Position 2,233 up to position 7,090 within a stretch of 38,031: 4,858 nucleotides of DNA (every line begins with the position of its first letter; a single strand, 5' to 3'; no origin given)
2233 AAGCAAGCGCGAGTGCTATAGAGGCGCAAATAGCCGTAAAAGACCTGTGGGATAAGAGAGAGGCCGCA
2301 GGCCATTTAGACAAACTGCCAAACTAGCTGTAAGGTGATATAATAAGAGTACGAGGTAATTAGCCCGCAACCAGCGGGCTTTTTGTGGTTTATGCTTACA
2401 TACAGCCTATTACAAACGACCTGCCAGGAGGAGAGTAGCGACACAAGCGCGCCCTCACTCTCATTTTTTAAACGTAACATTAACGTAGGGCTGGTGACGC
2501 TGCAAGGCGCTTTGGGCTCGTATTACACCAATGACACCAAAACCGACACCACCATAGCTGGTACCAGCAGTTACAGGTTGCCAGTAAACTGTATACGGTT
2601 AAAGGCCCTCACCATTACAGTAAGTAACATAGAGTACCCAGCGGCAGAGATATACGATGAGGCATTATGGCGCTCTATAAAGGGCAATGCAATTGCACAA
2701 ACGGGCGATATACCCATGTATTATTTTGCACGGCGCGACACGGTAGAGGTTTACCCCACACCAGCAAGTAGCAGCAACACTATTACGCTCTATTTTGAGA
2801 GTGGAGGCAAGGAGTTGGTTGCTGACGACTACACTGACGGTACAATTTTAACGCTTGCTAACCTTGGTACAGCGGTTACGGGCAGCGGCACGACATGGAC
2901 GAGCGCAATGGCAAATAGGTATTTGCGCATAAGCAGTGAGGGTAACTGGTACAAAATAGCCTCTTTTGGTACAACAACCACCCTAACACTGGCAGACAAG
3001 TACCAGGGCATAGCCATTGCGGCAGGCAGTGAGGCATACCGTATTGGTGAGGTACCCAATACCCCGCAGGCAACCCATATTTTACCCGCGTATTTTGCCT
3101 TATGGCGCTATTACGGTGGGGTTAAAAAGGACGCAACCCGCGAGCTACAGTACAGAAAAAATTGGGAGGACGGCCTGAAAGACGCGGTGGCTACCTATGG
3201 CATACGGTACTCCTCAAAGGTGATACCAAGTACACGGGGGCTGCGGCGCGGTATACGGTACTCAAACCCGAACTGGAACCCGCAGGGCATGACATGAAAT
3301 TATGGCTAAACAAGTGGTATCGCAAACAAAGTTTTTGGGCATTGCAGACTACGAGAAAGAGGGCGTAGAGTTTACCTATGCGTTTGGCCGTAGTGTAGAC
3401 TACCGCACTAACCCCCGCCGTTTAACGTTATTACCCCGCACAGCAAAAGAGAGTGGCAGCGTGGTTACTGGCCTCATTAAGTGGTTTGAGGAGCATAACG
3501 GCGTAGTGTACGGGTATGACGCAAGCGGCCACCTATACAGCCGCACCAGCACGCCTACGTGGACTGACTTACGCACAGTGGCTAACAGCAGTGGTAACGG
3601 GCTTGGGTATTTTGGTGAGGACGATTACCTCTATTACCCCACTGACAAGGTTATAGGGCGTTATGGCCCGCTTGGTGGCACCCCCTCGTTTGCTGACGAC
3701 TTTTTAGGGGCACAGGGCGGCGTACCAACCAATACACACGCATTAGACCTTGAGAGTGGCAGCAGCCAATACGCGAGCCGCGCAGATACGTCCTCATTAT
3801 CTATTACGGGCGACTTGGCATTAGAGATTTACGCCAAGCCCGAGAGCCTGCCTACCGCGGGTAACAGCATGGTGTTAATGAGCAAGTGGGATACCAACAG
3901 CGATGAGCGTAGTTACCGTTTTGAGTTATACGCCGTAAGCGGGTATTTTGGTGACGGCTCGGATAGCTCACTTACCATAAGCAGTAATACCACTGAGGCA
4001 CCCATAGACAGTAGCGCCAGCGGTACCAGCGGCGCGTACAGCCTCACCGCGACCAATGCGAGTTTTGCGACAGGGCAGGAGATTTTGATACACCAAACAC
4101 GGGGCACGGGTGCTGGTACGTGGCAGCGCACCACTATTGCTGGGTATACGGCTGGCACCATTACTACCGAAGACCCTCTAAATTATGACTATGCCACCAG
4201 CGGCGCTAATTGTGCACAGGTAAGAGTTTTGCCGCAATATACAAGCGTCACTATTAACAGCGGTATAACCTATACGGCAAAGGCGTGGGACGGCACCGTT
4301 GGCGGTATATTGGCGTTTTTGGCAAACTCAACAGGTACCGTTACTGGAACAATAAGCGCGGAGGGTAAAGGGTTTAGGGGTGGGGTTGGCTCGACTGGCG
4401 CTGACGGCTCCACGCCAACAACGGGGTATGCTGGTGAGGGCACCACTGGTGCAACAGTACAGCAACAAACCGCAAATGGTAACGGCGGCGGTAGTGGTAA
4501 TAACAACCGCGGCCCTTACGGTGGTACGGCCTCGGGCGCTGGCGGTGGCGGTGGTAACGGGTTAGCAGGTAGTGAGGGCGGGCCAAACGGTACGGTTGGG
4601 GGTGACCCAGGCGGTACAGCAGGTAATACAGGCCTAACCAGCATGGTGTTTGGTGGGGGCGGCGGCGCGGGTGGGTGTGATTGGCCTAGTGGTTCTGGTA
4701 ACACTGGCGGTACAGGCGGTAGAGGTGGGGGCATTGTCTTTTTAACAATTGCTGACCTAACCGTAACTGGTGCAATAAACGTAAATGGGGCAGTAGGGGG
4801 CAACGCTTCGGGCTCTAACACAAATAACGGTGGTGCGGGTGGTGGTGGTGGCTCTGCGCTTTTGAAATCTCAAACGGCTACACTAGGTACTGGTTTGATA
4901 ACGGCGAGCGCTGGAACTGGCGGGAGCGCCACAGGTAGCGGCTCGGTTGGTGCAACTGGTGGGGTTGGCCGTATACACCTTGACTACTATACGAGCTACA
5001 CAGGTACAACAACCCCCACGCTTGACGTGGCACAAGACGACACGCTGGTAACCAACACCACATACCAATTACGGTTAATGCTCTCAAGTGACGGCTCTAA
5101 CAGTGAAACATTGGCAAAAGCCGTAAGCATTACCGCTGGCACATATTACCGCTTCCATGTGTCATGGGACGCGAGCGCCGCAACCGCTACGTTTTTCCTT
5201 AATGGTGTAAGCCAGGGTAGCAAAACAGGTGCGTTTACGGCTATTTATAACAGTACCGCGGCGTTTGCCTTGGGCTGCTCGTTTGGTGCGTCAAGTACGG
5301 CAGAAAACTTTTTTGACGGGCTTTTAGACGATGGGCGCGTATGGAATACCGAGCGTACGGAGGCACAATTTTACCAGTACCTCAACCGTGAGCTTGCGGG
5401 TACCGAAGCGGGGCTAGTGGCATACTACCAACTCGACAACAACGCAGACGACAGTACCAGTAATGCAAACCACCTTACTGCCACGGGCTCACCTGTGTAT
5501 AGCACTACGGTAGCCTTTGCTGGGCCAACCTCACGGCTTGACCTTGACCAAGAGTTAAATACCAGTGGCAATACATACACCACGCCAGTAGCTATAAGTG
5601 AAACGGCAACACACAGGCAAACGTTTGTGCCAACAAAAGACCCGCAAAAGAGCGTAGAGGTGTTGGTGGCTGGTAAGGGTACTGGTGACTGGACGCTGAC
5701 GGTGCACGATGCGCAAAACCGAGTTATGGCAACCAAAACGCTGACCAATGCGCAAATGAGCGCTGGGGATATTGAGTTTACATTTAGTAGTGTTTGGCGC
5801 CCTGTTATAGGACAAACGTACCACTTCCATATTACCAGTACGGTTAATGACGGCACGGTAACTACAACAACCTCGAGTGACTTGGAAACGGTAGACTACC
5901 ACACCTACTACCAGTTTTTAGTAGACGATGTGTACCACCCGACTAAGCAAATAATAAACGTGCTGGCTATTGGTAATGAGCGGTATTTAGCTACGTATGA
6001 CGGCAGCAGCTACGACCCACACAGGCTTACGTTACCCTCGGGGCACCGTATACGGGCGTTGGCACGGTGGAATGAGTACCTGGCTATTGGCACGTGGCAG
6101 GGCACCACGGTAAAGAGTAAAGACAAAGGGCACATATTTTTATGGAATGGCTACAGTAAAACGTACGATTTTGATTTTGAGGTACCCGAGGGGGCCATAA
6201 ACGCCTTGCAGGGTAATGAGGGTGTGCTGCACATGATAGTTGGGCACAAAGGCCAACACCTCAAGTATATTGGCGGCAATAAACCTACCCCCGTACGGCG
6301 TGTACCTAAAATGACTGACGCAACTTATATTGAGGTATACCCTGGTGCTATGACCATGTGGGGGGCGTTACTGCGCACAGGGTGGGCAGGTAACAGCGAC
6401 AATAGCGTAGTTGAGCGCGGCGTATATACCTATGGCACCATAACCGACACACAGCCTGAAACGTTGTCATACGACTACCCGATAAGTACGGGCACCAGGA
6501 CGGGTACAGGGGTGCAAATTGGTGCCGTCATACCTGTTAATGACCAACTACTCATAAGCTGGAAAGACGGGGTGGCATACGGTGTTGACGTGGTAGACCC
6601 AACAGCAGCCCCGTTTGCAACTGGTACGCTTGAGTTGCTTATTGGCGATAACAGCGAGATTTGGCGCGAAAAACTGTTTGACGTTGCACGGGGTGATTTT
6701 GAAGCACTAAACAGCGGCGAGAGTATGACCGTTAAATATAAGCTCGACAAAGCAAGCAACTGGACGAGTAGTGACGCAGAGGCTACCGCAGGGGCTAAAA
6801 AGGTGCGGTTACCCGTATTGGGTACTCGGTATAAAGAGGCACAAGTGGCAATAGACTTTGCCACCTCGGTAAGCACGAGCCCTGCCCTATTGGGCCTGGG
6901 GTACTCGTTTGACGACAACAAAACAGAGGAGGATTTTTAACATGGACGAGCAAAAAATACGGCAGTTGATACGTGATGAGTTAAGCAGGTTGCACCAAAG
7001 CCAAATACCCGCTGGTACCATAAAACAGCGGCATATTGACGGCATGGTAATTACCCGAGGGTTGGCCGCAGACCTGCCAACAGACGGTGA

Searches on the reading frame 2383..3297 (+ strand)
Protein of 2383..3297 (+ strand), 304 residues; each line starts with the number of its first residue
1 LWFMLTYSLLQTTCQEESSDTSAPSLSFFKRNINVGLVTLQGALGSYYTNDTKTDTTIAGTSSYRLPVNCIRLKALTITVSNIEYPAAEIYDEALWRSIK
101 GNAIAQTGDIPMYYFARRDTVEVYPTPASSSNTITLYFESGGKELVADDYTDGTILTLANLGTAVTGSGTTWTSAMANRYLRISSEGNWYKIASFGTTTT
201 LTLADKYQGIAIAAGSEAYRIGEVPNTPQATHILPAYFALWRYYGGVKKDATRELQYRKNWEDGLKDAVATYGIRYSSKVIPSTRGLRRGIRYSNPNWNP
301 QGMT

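Call 54: search_protein_families(library=pfam, proteins=[window:2383-3297:+], max_evalue=0.001)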
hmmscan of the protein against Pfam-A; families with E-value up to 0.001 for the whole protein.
window:2383-3297:+ (304 aa): 1 family
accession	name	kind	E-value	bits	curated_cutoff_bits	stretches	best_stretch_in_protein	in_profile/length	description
PF24175.2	SU10_adaptor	-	8.5e-08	33.3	27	1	50-150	41-133/194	SU10 adaptor protein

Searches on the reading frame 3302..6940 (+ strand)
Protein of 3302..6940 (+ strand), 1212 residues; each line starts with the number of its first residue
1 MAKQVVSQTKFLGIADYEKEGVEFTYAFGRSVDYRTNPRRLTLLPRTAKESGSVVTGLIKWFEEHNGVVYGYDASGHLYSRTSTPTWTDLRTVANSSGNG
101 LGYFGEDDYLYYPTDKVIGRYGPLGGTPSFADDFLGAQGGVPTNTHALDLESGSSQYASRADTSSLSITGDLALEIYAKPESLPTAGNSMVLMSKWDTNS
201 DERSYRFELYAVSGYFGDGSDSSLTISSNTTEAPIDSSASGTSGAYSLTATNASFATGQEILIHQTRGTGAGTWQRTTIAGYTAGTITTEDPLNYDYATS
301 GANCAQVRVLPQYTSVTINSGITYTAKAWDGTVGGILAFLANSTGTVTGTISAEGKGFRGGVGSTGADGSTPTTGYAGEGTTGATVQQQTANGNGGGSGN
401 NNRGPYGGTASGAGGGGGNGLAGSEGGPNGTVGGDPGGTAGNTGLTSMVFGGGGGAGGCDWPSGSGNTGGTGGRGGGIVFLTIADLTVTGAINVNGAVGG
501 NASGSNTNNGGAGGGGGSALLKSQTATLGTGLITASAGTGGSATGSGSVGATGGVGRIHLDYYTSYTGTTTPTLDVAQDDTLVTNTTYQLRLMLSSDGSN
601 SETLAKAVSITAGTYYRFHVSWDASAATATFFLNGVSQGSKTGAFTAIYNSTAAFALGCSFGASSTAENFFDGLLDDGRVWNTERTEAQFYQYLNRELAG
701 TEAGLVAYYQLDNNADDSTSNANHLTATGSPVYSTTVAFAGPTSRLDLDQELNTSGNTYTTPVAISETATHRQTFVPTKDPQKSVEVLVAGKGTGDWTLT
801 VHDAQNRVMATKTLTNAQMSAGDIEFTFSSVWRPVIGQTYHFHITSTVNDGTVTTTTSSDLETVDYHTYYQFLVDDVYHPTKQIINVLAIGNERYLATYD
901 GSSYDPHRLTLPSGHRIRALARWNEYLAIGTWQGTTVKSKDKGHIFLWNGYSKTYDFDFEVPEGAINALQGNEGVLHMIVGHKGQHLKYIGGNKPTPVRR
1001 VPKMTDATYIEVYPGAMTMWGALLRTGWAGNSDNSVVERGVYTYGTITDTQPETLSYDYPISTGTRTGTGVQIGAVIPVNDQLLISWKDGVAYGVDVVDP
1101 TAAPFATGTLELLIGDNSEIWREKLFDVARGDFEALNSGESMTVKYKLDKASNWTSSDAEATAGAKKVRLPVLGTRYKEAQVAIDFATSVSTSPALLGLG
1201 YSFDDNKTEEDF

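Call 10: search_protein_families(library=phrogs, proteins=[window:3302-6940:+], max_evalue=0.001)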
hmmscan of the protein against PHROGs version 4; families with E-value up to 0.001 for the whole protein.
window:3302-6940:+ (1212 aa): 1 family
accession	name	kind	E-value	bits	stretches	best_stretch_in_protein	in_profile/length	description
phrog_21223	-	unknown function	1.1e-05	25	1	613-715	98-201/710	-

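Call 54: search_protein_families(library=pfam, proteins=[window:3302-6940:+], max_evalue=0.001)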
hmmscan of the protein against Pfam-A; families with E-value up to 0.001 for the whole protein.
window:3302-6940:+ (1212 aa): 1 family
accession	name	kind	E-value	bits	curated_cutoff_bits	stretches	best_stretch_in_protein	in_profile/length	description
PF13385.13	Laminin_G_3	-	5.1e-12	46.6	27.6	1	584-689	50-149/151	Concanavalin A-like lectin/glucanases superfamily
